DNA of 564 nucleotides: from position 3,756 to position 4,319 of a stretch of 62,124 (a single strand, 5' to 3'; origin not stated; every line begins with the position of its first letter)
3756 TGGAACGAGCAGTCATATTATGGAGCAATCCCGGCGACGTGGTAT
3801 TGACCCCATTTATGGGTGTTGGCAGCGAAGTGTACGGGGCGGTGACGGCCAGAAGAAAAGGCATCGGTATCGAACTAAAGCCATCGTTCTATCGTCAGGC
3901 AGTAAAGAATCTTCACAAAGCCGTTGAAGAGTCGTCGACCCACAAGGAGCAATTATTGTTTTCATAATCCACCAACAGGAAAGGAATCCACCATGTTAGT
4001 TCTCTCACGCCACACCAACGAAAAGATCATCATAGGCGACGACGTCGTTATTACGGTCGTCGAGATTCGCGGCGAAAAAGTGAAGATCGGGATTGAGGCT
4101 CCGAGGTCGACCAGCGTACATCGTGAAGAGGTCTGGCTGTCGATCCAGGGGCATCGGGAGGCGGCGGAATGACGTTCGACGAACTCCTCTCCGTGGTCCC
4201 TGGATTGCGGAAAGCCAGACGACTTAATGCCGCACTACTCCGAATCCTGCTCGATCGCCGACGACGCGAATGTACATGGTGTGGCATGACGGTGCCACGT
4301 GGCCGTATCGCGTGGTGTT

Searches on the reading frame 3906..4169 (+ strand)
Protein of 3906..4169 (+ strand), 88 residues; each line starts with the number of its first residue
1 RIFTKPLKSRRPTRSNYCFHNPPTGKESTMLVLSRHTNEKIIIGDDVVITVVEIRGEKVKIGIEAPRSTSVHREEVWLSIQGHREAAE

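Call 62: search_protein_families(library=phrogs, proteins=[window:3906-4169:+], max_evalue=0.01)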
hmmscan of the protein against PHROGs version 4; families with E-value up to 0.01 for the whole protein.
window:3906-4169:+ (88 aa): 3 families
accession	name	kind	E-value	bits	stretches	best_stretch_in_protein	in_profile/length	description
phrog_9500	-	transcription regulation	3.4e-20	72.8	1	30-86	1-57/65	CsrA-like regulator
phrog_5527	-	transcription regulation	1.1e-14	55.6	1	30-86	1-57/123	transcriptional regulator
phrog_31572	-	unknown function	1.1e-08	36.1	1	30-76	1-47/105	-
